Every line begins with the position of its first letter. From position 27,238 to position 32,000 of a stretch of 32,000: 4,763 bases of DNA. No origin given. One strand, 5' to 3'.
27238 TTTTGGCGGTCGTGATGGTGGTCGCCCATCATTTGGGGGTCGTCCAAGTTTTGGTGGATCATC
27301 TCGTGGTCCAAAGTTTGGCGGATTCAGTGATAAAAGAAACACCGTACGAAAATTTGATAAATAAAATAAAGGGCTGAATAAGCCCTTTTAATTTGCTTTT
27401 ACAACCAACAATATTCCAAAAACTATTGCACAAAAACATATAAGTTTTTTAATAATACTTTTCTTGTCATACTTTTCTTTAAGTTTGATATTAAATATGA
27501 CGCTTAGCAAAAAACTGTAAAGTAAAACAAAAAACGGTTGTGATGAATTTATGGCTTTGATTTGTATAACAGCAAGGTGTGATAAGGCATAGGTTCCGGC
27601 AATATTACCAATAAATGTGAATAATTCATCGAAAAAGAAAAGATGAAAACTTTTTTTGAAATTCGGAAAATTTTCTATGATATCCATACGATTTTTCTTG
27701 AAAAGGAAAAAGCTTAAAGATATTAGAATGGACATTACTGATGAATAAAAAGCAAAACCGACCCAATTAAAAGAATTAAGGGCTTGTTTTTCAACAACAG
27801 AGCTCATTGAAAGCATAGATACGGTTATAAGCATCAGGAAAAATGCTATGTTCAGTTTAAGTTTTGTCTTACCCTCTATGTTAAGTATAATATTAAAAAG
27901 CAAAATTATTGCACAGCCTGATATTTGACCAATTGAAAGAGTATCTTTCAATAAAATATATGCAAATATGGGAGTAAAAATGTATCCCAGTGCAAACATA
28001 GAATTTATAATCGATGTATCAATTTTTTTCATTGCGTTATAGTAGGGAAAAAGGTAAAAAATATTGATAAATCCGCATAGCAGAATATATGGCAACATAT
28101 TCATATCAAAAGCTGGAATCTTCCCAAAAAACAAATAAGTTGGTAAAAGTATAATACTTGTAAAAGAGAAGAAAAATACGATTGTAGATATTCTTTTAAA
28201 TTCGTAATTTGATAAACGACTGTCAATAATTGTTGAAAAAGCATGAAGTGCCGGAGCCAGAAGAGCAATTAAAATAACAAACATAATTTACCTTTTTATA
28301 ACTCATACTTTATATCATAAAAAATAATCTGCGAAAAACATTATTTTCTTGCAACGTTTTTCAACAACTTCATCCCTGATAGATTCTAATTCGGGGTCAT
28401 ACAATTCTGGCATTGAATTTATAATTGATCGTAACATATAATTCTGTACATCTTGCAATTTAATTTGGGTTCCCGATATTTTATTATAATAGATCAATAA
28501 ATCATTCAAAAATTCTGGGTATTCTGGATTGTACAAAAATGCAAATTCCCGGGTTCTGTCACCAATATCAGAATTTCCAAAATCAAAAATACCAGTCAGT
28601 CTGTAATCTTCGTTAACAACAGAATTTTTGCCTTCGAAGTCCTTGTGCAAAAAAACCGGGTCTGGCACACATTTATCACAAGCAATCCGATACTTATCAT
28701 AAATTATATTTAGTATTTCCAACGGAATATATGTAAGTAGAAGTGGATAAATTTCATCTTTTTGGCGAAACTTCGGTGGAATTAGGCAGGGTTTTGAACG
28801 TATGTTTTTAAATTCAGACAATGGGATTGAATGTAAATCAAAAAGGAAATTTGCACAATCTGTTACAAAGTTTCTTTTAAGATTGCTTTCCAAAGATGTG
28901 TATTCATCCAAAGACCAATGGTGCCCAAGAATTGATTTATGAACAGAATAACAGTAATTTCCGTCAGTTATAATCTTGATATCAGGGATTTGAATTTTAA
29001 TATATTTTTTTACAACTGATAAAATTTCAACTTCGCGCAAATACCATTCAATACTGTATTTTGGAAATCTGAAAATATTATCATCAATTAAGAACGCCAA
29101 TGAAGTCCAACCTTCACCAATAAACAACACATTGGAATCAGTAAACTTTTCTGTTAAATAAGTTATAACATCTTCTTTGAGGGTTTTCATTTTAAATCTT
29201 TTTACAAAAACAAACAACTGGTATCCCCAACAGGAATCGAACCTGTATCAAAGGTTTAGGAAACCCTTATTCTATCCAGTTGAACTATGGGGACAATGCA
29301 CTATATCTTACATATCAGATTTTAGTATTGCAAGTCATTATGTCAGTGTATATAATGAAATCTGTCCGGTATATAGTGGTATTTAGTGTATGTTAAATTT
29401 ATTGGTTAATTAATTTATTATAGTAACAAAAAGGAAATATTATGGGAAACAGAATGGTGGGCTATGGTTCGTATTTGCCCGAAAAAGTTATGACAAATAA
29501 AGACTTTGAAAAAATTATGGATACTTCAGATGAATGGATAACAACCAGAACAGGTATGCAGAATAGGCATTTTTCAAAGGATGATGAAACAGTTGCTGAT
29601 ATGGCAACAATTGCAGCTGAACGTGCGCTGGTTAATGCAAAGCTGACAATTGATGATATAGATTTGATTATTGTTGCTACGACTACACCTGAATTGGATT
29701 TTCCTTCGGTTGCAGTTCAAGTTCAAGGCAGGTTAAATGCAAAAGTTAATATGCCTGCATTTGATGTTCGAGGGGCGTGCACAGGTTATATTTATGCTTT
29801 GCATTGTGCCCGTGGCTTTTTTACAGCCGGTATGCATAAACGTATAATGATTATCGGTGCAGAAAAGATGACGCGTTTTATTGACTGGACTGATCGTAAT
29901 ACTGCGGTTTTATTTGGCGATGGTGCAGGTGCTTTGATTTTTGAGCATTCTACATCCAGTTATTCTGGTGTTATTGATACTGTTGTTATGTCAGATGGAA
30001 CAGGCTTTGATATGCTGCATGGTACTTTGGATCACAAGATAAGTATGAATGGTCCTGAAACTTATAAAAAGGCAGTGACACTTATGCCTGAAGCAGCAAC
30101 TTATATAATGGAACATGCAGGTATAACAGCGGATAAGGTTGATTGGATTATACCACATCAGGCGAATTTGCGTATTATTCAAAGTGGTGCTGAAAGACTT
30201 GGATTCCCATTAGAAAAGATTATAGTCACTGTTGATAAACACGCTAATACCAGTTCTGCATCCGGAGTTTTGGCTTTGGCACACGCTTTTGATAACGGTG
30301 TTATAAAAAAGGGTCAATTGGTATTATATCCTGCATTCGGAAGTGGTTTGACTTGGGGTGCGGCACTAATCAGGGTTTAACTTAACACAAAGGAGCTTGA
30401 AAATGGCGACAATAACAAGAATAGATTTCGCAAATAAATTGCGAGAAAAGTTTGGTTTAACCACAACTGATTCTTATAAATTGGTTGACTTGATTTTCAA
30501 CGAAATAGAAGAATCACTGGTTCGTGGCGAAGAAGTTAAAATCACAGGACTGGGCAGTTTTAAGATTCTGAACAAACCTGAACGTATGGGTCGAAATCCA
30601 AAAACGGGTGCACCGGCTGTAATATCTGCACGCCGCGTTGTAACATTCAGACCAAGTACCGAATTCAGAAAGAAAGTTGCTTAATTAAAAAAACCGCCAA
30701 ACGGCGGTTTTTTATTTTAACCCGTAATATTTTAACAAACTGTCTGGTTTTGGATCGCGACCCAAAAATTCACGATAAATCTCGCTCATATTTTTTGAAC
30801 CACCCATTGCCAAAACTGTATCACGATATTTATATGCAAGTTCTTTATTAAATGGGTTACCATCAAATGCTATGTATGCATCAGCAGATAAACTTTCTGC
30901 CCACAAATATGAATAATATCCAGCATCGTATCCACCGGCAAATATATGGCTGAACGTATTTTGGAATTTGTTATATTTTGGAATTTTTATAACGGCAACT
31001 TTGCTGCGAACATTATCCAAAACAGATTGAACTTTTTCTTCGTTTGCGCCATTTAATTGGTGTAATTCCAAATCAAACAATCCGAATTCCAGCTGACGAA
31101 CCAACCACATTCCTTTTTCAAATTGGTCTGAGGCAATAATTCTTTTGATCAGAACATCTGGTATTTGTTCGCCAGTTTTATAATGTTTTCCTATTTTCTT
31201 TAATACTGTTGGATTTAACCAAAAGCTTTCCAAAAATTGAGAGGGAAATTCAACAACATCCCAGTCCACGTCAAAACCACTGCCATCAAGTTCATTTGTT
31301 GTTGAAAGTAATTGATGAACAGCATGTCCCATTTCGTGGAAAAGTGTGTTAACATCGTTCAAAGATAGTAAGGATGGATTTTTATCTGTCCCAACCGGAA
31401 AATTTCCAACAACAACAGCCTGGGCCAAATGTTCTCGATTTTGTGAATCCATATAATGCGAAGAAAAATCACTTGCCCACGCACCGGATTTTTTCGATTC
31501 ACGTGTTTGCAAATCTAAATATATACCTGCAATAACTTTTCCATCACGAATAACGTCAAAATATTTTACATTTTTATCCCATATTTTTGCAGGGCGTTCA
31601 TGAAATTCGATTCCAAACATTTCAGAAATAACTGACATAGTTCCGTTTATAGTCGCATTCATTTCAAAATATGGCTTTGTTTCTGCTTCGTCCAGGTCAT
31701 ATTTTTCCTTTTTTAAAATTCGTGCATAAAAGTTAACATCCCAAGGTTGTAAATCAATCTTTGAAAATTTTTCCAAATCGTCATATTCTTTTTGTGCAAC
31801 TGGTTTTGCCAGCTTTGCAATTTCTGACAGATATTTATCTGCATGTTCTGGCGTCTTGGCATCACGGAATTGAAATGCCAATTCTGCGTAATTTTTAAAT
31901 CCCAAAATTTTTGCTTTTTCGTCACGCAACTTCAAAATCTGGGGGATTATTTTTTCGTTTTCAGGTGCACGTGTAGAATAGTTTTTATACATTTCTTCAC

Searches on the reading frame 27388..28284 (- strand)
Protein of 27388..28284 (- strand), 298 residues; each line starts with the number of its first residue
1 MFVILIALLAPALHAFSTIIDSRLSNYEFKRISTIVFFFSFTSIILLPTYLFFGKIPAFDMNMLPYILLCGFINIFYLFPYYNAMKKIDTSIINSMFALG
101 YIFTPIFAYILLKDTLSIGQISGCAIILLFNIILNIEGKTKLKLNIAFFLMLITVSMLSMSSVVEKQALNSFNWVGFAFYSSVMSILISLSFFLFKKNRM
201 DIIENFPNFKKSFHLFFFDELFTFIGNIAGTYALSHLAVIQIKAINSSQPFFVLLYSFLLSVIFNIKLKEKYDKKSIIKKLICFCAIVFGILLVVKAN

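Call 11: search_protein_families(library=pfam, proteins=[window:27388-28284:-], max_evalue=0.001)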
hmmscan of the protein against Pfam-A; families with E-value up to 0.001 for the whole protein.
window:27388-28284:- (298 aa): 1 family
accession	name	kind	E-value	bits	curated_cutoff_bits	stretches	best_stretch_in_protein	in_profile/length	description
PF00892.27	EamA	-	1.3e-16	61.5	28.2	2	2-133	2-132/135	EamA-like transporter family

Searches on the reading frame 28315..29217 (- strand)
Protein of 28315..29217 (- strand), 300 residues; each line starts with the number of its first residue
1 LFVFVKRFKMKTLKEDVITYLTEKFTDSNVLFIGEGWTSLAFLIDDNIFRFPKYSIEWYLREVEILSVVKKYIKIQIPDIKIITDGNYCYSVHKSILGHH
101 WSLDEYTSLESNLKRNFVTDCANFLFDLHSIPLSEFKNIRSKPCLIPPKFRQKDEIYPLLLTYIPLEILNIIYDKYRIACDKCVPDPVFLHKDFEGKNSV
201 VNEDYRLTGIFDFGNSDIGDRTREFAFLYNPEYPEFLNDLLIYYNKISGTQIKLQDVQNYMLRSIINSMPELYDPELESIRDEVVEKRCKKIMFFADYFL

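Call 23: search_protein_families(library=pfam, proteins=[window:28315-29217:-], max_evalue=0.01)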
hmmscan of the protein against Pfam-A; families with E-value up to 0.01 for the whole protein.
window:28315-29217:- (300 aa): 1 family
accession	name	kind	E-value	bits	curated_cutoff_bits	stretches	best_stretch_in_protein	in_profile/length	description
PF01636.29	APH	-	4.1e-13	50.1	23.2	1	32-244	4-229/239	Phosphotransferase enzyme family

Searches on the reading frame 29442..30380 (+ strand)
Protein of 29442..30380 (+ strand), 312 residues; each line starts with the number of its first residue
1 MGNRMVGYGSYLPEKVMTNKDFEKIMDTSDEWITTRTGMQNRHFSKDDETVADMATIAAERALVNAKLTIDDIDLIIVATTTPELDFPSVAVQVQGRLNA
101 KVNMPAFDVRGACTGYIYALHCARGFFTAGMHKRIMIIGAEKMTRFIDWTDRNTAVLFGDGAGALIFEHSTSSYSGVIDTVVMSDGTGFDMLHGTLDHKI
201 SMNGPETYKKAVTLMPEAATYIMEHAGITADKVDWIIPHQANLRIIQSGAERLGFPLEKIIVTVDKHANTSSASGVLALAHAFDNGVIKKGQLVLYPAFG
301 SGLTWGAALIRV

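Call 23: search_protein_families(library=pfam, proteins=[window:29442-30380:+], max_evalue=0.01)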
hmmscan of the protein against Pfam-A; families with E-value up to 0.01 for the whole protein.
window:29442-30380:+ (312 aa): 3 families
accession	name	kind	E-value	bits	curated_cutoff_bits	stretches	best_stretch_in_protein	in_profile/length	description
PF08541.16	ACP_syn_III_C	-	1.2e-32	112.3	26.6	1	223-311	1-89/90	3-Oxoacyl-[acyl-carrier-protein (ACP)] synthase III C terminal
PF08545.16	ACP_syn_III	-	2.3e-26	91.9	24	1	107-186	1-80/80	3-Oxoacyl-[acyl-carrier-protein (ACP)] synthase III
PF00108.29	Thiolase_N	-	1.1e-07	31.9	26.4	1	35-145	7-117/260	Thiolase, N-terminal domain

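Call 78: find_encoding_contigs(protein=window:29442-30380:+, flank=10000, max_places=3)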
Protein window:29442-30380:+ (312 aa): 10 contigs read that carry it; 2 places shown.
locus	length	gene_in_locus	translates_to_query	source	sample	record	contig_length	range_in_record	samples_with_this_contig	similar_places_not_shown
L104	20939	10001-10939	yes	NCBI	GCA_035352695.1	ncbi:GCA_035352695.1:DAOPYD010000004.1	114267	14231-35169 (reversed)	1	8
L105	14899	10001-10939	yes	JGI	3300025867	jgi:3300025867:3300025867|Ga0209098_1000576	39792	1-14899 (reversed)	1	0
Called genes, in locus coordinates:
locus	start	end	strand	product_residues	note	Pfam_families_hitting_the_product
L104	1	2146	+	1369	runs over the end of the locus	PF04997:RNA_pol_Rpb1_1, PF00623:RNA_pol_Rpb1_2, PF04983:RNA_pol_Rpb1_3, PF05000:RNA_pol_Rpb1_4, PF04998:RNA_pol_Rpb1_5, PF21668:RPOC_hybrid (faint), PF01333:Apocytochr_F_C (faint)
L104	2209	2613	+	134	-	-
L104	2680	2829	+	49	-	PF01783:Ribosomal_L32p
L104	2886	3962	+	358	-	PF02504:FA_synthesis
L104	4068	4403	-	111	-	-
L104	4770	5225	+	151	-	PF02381:MraZ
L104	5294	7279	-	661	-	-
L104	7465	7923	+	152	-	-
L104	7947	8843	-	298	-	PF00892:EamA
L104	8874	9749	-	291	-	PF01636:APH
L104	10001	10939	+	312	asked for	PF00108:Thiolase_N (weak), PF08545:ACP_syn_III, PF08541:ACP_syn_III_C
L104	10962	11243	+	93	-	PF00216:Bac_DNA_binding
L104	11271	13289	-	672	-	PF19310:TOP_N, PF01432:Peptidase_M3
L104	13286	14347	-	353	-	PF04055:Radical_SAM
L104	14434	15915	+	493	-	PF17251:Pom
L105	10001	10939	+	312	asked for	PF00108:Thiolase_N (weak), PF08545:ACP_syn_III, PF08541:ACP_syn_III_C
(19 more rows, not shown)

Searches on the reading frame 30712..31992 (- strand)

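Call 23: search_protein_families(library=pfam, proteins=[window:30712-31992:-], max_evalue=0.01)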
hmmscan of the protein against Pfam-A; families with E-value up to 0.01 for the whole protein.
window:30712-31992:- (426 aa): 1 family
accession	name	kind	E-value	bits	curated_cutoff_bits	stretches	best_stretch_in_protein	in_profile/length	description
PF01432.26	Peptidase_M3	-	1.8e-112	377.4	27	1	3-424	16-456/457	Peptidase family M3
